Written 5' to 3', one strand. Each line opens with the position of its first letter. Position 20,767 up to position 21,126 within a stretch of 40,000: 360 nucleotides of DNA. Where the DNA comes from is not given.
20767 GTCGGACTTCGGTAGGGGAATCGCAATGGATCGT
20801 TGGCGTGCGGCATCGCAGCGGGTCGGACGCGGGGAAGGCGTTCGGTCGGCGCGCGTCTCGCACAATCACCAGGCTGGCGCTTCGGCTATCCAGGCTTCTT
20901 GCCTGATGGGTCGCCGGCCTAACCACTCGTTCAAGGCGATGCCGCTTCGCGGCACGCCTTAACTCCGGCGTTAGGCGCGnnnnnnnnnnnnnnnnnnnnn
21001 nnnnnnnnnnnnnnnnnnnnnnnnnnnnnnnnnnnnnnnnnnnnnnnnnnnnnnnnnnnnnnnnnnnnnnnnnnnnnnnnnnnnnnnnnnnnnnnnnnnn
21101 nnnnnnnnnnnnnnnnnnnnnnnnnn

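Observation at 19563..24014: Complete chromosomal integron (intact IntI plus 8 cassettes) between the two halves of a xylan-utilisation regulon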

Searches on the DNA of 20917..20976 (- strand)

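Call 15: build_rna_model(alignment_id=A1, structure=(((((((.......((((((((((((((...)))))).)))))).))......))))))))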
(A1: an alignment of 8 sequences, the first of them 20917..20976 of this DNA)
Model R1 built from alignment A1 (8 sequences, 60 columns); structure: as given.
model positions 60; base pairs 21; branch points 0; effective number of sequences 2.68; information 0.931 bits per position. Calibrated on 0.2 Mb of random sequence (short: E-values are rough).
structure used (alignment columns):
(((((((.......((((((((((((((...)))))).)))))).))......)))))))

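Call 16: search_with_rna_model(model_id=R1, source=window, max_evalue=10, filters=off)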
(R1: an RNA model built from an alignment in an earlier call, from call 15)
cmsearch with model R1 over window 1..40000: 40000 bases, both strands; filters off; matches with E-value up to 10: 83.
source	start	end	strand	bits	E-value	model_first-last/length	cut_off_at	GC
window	20917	20976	-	84.5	3.4e-23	1-60/60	no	0.63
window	23349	23408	-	82.2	1.7e-22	1-60/60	no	0.6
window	21758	21817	-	81.6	2.5e-22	1-60/60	no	0.52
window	22977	23036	-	81.3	3.2e-22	1-60/60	no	0.62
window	22108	22167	-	81.1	3.7e-22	1-60/60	no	0.63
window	21259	21318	-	80.4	6e-22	1-60/60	no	0.55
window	23955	24014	-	77.7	4e-21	1-60/60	no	0.63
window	23644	23703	-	72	2.2e-19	1-60/60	no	0.67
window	22977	23036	+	15.6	0.033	1-60/60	no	0.62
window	21758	21817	+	14.9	0.056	1-60/60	no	0.52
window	20917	20976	+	13.2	0.19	1-60/60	no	0.63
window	21259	21318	+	12.8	0.24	1-60/60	no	0.55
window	23389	23408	+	12.6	0.27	1-60/60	no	0.7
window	19985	20006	-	12.4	0.33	20-41/60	no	0.82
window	12946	12999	-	12.1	0.4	1-60/60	no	0.7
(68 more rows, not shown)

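Call 18: search_with_rna_model(model_id=R1, sources=[L001, L002, L003, L004, L005, L006, L007, L008, L009, L010, L011, L012, L013, L014, L015, L016, L017, L018, L019, L020, L021, L022, L023, L024, L025, L026, L027, L028, L029, L030, L031, L032, L033, L034, L035, L036, L037, L038, L039, L040, L041, L042, L043, L044, L045, L046, L047, L048, L049, L050, L051, L052, L053, L054, L055, L056, L057, L058, L059, L060, L061, L062, L063, L064, L065, L066, L067, L068, L069, L070, L071, L072, L073, L074, L075, L076, L077, L078, L079, L080], max_evalue=0.0001)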
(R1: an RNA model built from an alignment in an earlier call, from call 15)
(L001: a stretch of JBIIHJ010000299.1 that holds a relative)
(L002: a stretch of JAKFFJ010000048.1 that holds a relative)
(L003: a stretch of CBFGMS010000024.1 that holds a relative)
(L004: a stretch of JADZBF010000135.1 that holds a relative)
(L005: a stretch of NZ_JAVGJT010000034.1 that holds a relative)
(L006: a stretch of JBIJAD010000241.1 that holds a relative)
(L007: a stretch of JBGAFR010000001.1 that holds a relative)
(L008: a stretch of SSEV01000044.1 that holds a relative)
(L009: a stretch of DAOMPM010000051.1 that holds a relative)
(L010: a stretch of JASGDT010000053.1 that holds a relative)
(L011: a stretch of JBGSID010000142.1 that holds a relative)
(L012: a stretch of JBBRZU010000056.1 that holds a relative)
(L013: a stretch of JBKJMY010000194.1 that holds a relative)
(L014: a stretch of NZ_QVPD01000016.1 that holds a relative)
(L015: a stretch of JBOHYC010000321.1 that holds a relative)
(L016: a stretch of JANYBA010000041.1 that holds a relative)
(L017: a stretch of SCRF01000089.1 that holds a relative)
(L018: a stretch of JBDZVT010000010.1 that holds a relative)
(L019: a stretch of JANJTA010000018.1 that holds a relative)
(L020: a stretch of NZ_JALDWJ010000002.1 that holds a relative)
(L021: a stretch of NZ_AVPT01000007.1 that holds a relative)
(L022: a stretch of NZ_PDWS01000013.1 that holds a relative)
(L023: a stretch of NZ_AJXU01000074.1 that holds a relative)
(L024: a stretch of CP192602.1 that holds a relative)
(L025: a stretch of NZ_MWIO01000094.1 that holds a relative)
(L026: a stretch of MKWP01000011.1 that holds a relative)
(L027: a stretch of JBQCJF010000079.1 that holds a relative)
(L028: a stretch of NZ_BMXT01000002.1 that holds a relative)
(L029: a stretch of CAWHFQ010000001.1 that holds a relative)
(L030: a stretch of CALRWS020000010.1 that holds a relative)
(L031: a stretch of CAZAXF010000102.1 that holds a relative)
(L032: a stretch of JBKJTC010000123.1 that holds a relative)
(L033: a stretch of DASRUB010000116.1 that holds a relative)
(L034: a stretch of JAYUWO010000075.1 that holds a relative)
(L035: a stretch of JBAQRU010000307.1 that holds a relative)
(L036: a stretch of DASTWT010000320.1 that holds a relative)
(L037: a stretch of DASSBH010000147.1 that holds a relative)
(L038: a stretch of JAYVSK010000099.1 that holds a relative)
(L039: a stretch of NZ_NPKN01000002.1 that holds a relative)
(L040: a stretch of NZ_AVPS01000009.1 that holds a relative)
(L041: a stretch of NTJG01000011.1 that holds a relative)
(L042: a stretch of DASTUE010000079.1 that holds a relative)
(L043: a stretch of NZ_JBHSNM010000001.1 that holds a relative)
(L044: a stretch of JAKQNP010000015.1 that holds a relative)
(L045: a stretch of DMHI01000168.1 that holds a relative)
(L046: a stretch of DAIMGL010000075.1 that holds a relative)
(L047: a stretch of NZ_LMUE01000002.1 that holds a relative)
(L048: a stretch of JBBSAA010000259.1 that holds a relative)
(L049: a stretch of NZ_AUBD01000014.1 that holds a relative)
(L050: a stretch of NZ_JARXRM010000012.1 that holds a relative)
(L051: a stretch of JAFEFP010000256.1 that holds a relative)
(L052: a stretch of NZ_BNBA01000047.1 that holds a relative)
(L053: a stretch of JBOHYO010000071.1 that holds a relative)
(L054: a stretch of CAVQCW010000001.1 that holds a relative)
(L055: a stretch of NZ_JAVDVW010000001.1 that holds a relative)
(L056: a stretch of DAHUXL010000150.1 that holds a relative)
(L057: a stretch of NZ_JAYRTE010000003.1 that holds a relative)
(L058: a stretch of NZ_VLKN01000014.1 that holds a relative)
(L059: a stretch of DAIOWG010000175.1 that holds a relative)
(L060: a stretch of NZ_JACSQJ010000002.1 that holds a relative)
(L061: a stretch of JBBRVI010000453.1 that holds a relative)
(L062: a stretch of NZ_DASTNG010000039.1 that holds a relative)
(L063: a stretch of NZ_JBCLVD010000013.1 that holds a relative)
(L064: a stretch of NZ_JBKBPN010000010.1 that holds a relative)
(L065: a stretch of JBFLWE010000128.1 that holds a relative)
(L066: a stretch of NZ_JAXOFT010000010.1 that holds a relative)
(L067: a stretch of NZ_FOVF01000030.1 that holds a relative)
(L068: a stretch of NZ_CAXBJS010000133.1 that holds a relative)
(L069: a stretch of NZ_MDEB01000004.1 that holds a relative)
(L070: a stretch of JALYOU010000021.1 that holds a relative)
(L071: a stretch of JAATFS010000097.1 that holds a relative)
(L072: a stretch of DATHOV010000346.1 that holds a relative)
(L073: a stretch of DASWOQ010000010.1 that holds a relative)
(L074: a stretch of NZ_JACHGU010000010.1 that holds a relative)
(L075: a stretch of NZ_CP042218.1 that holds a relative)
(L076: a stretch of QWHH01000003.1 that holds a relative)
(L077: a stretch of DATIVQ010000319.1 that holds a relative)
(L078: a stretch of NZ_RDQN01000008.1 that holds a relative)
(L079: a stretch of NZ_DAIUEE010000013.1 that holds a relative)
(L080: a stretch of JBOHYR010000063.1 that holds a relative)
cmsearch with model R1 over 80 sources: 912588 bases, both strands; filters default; matches with E-value up to 0.0001: 259.
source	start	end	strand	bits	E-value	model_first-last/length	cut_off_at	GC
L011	631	690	+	89.7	1.9e-23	1-60/60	no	0.6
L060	5212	5271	+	89.7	1.9e-23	1-60/60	no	0.6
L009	993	1052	+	88.5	4.6e-23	1-60/60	no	0.58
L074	2956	3015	+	88.5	4.6e-23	1-60/60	no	0.58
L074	7356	7415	+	88.5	4.6e-23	1-60/60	no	0.58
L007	7702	7761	+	88.1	6.1e-23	1-60/60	no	0.55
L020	2212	2271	+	88.1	6.1e-23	1-60/60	no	0.55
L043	387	446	+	88.1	6.1e-23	1-60/60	no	0.55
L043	776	835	+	88.1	6.1e-23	1-60/60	no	0.55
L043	1821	1880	+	88.1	6.1e-23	1-60/60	no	0.55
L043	2547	2606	+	88.1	6.1e-23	1-60/60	no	0.55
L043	3251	3310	+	88.1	6.1e-23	1-60/60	no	0.55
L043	3569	3628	+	88.1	6.1e-23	1-60/60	no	0.55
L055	1709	1768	+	88.1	6.1e-23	1-60/60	no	0.55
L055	3697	3756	+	88.1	6.1e-23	1-60/60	no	0.55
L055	4121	4180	+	88.1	6.1e-23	1-60/60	no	0.55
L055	4619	4678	+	88.1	6.1e-23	1-60/60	no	0.55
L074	5480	5539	+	88.1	6.1e-23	1-60/60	no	0.55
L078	6992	7051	+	87.9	6.9e-23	1-60/60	no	0.57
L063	4223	4282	+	87.3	1.1e-22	1-60/60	no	0.55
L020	1605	1664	+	87.2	1.2e-22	1-60/60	no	0.52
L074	512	571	+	86.7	1.7e-22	1-60/60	no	0.52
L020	671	730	+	86.3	2.1e-22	1-60/60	no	0.55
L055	5505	5564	+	86.3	2.1e-22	1-60/60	no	0.55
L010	81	140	+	86.3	2.2e-22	1-60/60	no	0.6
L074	7019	7078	+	86.2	2.4e-22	1-60/60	no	0.57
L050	867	926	+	86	2.7e-22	1-60/60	no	0.55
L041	8972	9031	+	85.9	2.9e-22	1-60/60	no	0.58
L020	2599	2658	+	85.8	3.2e-22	1-60/60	no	0.55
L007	9425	9484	+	85.6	3.5e-22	1-60/60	no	0.58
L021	2380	2439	+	85.4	3.9e-22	1-60/60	no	0.58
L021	3981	4040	+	85.4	4e-22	1-60/60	no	0.53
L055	5085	5144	+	84.4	8.2e-22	1-60/60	no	0.53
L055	6487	6546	+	84.4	8.2e-22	1-60/60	no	0.53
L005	538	597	+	84.3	8.6e-22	1-60/60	no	0.48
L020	1195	1254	+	84.3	9e-22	1-60/60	no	0.55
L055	1250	1309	+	84.3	9e-22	1-60/60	no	0.55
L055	2836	2895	+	84.3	9e-22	1-60/60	no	0.55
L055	6903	6962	+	84.3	9e-22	1-60/60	no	0.55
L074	1776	1835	+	83.9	1.2e-21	1-60/60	no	0.55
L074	1043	1102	+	83.7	1.3e-21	1-60/60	no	0.57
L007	9012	9071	+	83.7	1.4e-21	1-60/60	no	0.62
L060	9184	9243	+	83.6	1.5e-21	1-60/60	no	0.55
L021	4283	4342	+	83.4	1.6e-21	1-60/60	no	0.58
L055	8930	8989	+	83.4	1.7e-21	1-60/60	no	0.53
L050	1803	1862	+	83.4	1.7e-21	1-60/60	no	0.53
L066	919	978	+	83.4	1.7e-21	1-60/60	no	0.6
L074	2628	2687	+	83.1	2e-21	1-60/60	no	0.57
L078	2452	2511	+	83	2.2e-21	1-60/60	no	0.5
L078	5153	5212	+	83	2.2e-21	1-60/60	no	0.5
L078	5459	5518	+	83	2.2e-21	1-60/60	no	0.5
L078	5765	5824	+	83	2.2e-21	1-60/60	no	0.5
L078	6071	6130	+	83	2.2e-21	1-60/60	no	0.5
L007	8097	8156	+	83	2.2e-21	1-60/60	no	0.57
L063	758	817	+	82.9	2.3e-21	1-60/60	no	0.55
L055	8374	8433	+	82.7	2.6e-21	1-60/60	no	0.53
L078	1948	2007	+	82.7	2.7e-21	1-60/60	no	0.5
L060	3789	3848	+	82.6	2.8e-21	1-60/60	no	0.55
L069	9441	9500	+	82.5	3.1e-21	1-60/60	no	0.5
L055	6139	6198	+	82.4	3.3e-21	1-60/60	no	0.53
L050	399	458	+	82.3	3.5e-21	1-60/60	no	0.53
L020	69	128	+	82.2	3.8e-21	1-60/60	no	0.55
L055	833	892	+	82.2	3.8e-21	1-60/60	no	0.55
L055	2338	2397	+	82.2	3.8e-21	1-60/60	no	0.55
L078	4542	4601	+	82.1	4.2e-21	1-60/60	no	0.52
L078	7470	7529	+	82.1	4.2e-21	1-60/60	no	0.52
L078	6377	6436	+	82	4.6e-21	1-60/60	no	0.53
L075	9192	9251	+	81.8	5.1e-21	1-60/60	no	0.52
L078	3314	3373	+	81.8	5.1e-21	1-60/60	no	0.52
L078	2758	2817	+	81.7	5.6e-21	1-60/60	no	0.58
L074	4636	4695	+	81.6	6e-21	1-60/60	no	0.55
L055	9340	9399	+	81.4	6.9e-21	1-60/60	no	0.53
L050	2278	2337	+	81.1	8.1e-21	1-60/60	no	0.57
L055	7328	7387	+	81.1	8.3e-21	1-60/60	no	0.52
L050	2687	2746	+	81.1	8.5e-21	1-60/60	no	0.57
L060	8824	8883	+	80.8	1e-20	1-60/60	no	0.6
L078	7776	7835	+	80.8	1e-20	1-60/60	no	0.5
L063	2790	2849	+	80.7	1.1e-20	1-60/60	no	0.57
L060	8046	8105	+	80.5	1.3e-20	1-60/60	no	0.57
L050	1467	1526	+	80.3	1.4e-20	1-60/60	no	0.53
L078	4848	4907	+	80.2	1.5e-20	1-60/60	no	0.53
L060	3100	3159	+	80.2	1.5e-20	1-60/60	no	0.6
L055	7918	7977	+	79.5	2.6e-20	1-60/60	no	0.53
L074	8449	8508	+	79.2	3.1e-20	1-60/60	no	0.53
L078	1642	1701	+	79.1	3.5e-20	1-60/60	no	0.48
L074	1379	1438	+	79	3.5e-20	1-60/60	no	0.55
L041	8364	8423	+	78.9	4e-20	1-60/60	no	0.53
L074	2214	2273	+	78.8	4.3e-20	1-60/60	no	0.45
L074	6306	6365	+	78.7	4.4e-20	1-60/60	no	0.53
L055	326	385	+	78.7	4.4e-20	1-60/60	no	0.52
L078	8617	8676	+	78.4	5.7e-20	1-60/60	no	0.52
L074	5931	5990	+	78.3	6e-20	1-60/60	no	0.52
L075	8497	8556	+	77.4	1.1e-19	1-60/60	no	0.52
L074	7770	7829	+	77.3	1.2e-19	1-60/60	no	0.55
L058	1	58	+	77.1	1.4e-19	3-60/60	5'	0.52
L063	1306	1365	+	76.6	2e-19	1-60/60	no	0.52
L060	2618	2677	+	76.5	2.2e-19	1-60/60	no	0.53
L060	838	897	+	76.5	2.2e-19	1-60/60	no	0.55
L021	4687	4746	+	76.2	2.7e-19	1-60/60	no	0.57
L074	5120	5179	+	76.1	2.7e-19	1-60/60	no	0.57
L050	1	58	+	76.1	2.9e-19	3-60/60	5'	0.55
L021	1325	1384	+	74.4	9.3e-19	1-60/60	no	0.53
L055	3307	3368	+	74.4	9.4e-19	1-60/60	no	0.55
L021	5380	5439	+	73.4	1.8e-18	1-60/60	no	0.57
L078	8311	8370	+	73.3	2e-18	1-60/60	no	0.48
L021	5779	5838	+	72.9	2.7e-18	1-60/60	no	0.62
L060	8469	8528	+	72.8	2.8e-18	1-60/60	no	0.58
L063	1956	2015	+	72.5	3.4e-18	1-60/60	no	0.53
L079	467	526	+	71.3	7.9e-18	1-60/60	no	0.53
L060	4307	4366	+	71.3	8.2e-18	1-60/60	no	0.53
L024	8140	8199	+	71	1e-17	1-60/60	no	0.55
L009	1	54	+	70.7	1.2e-17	7-60/60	5'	0.59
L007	4869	4928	+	70.1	1.9e-17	1-60/60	no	0.55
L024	6635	6694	+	69.1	3.9e-17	1-60/60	no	0.57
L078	8988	9099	+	68.2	6.9e-17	1-60/60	no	0.52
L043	2872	2991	+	68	8e-17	1-60/60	no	0.57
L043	4453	4572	+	68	8e-17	1-60/60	no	0.59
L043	2161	2280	+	68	8e-17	1-60/60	no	0.6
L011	1978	2089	+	67.5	1.1e-16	1-60/60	no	0.68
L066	634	691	+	65.9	3.6e-16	1-60/60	no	0.62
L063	3586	3697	+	65.3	5.4e-16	1-60/60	no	0.54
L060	6101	6212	+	65.2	6e-16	1-60/60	no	0.51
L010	502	613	+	65.1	6.2e-16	1-60/60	no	0.54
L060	1696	1807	+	63.5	1.9e-15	1-60/60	no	0.49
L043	1541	1655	+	63.4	2e-15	1-60/60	no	0.58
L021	1851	1962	+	62.7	3.5e-15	1-60/60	no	0.53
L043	1214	1283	+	62.7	3.5e-15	1-60/60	no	0.51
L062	6111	6170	+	62.6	3.6e-15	1-60/60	no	0.57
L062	9282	9342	+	62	5.7e-15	1-60/60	no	0.59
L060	7609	7720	+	61.4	8.2e-15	1-60/60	no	0.54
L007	6586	6701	+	61.3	9.2e-15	1-60/60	no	0.55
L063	3156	3267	+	61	1.1e-14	1-60/60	no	0.54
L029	5573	5628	+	60.8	1.3e-14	1-60/60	no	0.62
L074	4232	4346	+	60.3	1.8e-14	1-60/60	no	0.63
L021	6307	6362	+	59.8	2.5e-14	1-60/60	no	0.54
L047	9153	9212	+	59.6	3.1e-14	1-60/60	no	0.62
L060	7139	7250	+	59.2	3.9e-14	1-60/60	no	0.55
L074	108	222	+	59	4.6e-14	1-60/60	no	0.61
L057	9363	9419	+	58.8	5.1e-14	1-60/60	no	0.56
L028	469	524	+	58.6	6.1e-14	1-60/60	no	0.61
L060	1259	1370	+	58.4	7.1e-14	1-60/60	no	0.57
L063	4783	4899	+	58.4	7.1e-14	1-60/60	no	0.57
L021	3054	3165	+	58.4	7.1e-14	1-60/60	no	0.51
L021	924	1040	+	58.3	7.4e-14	1-60/60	no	0.58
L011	2622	2733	+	57.9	9.6e-14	1-60/60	no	0.65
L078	919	978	+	57.9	1e-13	1-60/60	no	0.6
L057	7563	7650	+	57.8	1.1e-13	1-60/60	no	0.59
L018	3758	3814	+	57.7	1.2e-13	1-60/60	no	0.61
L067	41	99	+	57.4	1.4e-13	1-60/60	no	0.59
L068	762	818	+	57.2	1.6e-13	1-60/60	no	0.56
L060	6619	6730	+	56.7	2.3e-13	1-60/60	no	0.47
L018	914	971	+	56.7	2.3e-13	1-60/60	no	0.66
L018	5773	5830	+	56.7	2.3e-13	1-60/60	no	0.64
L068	393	449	+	56.2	3.2e-13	1-60/60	no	0.56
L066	7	65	+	55.7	4.5e-13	1-60/60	no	0.58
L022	195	253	+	55.7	4.5e-13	1-60/60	no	0.51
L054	6429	6519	+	55.5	5.2e-13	1-60/60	no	0.62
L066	1289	1376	+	55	7.4e-13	1-60/60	no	0.62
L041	7986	8038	+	54.9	7.9e-13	1-60/60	no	0.57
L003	467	578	+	54.7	9e-13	1-60/60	no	0.49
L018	3283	3338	+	54.6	1e-12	1-60/60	no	0.59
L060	40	151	+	54.1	1.5e-12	1-60/60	no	0.52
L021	3565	3683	+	54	1.5e-12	1-60/60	no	0.56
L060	2190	2301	+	54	1.5e-12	1-60/60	no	0.51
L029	8240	8295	+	53.8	1.8e-12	1-60/60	no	0.59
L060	5587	5698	+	53.6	2e-12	1-60/60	no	0.61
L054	5980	6043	+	53.5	2.1e-12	1-60/60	no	0.62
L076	3305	3395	+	53.5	2.2e-12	1-60/60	no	0.63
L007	6133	6240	+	53.1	2.9e-12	1-60/60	no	0.56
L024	6959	7018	+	52.5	4.3e-12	1-60/60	no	0.63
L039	9221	9277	+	51.1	1.2e-11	1-60/60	no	0.58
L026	2672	2743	+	50.6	1.6e-11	1-60/60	no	0.72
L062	7124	7178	+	50.3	2e-11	1-60/60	no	0.55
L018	5040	5096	+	50.3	2e-11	1-60/60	no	0.6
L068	1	56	+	50.2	2.1e-11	2-60/60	5'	0.54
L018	5450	5507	+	50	2.4e-11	1-60/60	no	0.59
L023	321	377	+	50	2.6e-11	1-60/60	no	0.58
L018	2302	2357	+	49.9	2.7e-11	1-60/60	no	0.62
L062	7976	8032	+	49.5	3.4e-11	1-60/60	no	0.53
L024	4816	4875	+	49.2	4.3e-11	1-60/60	no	0.52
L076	1517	1607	+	49.2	4.3e-11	1-60/60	no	0.6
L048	57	168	+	49.2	4.4e-11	1-60/60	no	0.61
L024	9291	9390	+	49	5e-11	1-60/60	no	0.58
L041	6246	6357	+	49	5.1e-11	1-60/60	no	0.52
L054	5099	5189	+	48.9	5.3e-11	1-60/60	no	0.62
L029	4830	4887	+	48.9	5.3e-11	1-60/60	no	0.6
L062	8471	8526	+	48.6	6.5e-11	1-60/60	no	0.55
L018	4129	4185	+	48.6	6.8e-11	1-60/60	no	0.6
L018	6296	6352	+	48.5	7.2e-11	1-60/60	no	0.63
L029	7822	7884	+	48.4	7.5e-11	1-60/60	no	0.59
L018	7582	7638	+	48.4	7.7e-11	1-60/60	no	0.58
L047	8846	8902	+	48.2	8.9e-11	1-60/60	no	0.6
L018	3023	3085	+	48.1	9.3e-11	1-60/60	no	0.67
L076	1927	2017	+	47.9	1.1e-10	1-60/60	no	0.62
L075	7320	7377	+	47.8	1.1e-10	1-60/60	no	0.69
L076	2371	2460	+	47.7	1.3e-10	1-60/60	no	0.59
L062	8853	8908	+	47.6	1.3e-10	1-60/60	no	0.62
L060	4730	4841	+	47.5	1.4e-10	1-60/60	no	0.53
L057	7054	7141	+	47.5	1.5e-10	1-60/60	no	0.61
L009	511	622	+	47.3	1.6e-10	1-60/60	no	0.53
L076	635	725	+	47.1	1.9e-10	1-60/60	no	0.6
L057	7926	7982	+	46.9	2.2e-10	1-60/60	no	0.56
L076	62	152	+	46.9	2.2e-10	1-60/60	no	0.6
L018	4527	4583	+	46.6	2.8e-10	1-60/60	no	0.61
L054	4406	4478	+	46.5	2.9e-10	1-60/60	no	0.67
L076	1091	1181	+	46.5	2.9e-10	1-60/60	no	0.62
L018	6649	6704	+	46.3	3.3e-10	1-60/60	no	0.61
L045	439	511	+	46.1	3.8e-10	1-60/60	no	0.56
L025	194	250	+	45.6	5.6e-10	1-60/60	no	0.6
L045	6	78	+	45.3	6.8e-10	1-60/60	no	0.56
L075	8020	8128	+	45.2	7.2e-10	1-60/60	no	0.53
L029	9429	9491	+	45.1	7.8e-10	1-60/60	no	0.57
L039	8741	8797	+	45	8.4e-10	1-60/60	no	0.58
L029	9187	9243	+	44.9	8.9e-10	1-60/60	no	0.6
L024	8478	8550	+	44.6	1.1e-09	1-60/60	no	0.53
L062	7591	7650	+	44.5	1.2e-09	1-60/60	no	0.65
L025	503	559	+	44.4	1.2e-09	1-60/60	no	0.6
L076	2770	2860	+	44.3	1.4e-09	1-60/60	no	0.62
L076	3773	3863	+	43.7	2.1e-09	1-60/60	no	0.6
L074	3396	3455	+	43.7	2.1e-09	1-60/60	no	0.48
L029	6379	6435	+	43.4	2.6e-09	1-60/60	no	0.65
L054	4705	4796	+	43.3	2.8e-09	1-60/60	no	0.6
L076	4494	4584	+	43.2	3e-09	1-60/60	no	0.62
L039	8265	8321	+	42.7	4.1e-09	1-60/60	no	0.54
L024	7700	7756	+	42.6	4.4e-09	1-60/60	no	0.53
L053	41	112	+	42.4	5.3e-09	1-60/60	no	0.65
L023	1378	1434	+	42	7.1e-09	1-60/60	no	0.6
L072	106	199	+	41.9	7.4e-09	1-60/60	no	0.6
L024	5770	5881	+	41.8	8e-09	1-60/60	no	0.68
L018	2637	2708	+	41.6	9.2e-09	1-60/60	no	0.68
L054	1646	1735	+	41.5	9.6e-09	1-60/60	no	0.6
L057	6388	6444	+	41.2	1.2e-08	1-60/60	no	0.63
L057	9161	9217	+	40.9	1.5e-08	1-60/60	no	0.63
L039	7934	7991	+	40.8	1.6e-08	1-60/60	no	0.55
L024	8945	9037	+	40.6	1.9e-08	1-60/60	no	0.61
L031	1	68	+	40.5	1.9e-08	5-60/60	5'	0.63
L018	6963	7019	+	39.9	2.9e-08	1-60/60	no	0.61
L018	1938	1994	+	39.3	4.6e-08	1-60/60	no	0.67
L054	5605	5695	+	38.9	6e-08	1-60/60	no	0.62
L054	8690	8780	+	38.8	6.6e-08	1-60/60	no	0.59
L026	1985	2055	+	38.2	9.7e-08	1-60/60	no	0.59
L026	554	623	+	38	1.1e-07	1-60/60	no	0.64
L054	3939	4030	+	37.9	1.3e-07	1-60/60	no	0.6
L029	7334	7390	+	37.8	1.3e-07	1-60/60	no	0.6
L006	1049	1118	+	37.6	1.5e-07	1-60/60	no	0.59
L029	8761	8818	+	37.5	1.6e-07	1-60/60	no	0.62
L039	7145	7201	+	36.6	3e-07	1-60/60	no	0.61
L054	1130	1220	+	36.4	3.5e-07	1-60/60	no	0.57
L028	1134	1190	+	35.7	5.7e-07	1-60/60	no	0.63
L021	1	111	+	35.6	6e-07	1-60/60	no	0.52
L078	40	99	+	34.1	1.8e-06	1-60/60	no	0.6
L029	6918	6974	+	33.6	2.5e-06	1-60/60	no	0.63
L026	1415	1483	+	33.4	2.9e-06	1-60/60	no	0.61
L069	8797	8850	+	32.3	6.1e-06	1-60/60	no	0.69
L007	3439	3498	+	30.8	1.8e-05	1-60/60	no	0.57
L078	536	597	+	30.8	1.8e-05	1-60/60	no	0.58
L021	580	634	+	29.6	4e-05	1-60/60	no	0.58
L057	8347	8403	+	29.5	4.5e-05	1-60/60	no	0.61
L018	7904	7990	+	28.7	7.9e-05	1-60/60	no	0.64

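Call 28: search_with_rna_model(model_id=R1, sources=[L081, L082, L083, L084, L085, L086, L087, L088, L089, L090, L091, L092], max_evalue=0.01)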
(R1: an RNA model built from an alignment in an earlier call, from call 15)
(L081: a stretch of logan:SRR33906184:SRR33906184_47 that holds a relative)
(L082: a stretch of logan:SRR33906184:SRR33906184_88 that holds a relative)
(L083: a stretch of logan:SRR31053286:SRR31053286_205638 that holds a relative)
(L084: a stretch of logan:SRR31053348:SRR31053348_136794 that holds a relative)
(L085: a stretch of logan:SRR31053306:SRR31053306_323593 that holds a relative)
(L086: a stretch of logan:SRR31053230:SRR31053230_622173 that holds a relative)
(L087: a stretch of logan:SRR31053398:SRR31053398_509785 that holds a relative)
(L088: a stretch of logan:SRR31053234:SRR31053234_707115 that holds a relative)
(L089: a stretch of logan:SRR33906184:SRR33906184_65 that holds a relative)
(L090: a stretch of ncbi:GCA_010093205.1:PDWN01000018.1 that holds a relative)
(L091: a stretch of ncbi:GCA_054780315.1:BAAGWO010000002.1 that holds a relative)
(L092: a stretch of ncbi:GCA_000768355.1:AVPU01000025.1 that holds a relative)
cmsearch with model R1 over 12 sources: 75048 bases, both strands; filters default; matches with E-value up to 0.01: 13.
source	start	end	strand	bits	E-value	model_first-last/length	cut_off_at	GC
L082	595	654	-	77.7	7.5e-21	1-60/60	no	0.63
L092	12454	12513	-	74.6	6.5e-20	1-60/60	no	0.52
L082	284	343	-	72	4.1e-19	1-60/60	no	0.67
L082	1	48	-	59.4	2.9e-15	1-48/60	3'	0.62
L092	10802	10861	-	57.6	1e-14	1-60/60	no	0.52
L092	11854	11913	-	51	9.9e-13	1-60/60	no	0.47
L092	11369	11428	-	49.8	2.4e-12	1-60/60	no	0.48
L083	7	96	-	23.6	0.00023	1-60/60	no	0.64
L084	3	92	-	23.6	0.00023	1-60/60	no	0.64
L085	7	96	-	23.6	0.00023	1-60/60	no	0.64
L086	3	92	-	23.6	0.00023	1-60/60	no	0.64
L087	6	95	-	23.6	0.00023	1-60/60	no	0.64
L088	4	70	-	19.6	0.0037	15-50/60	no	0.66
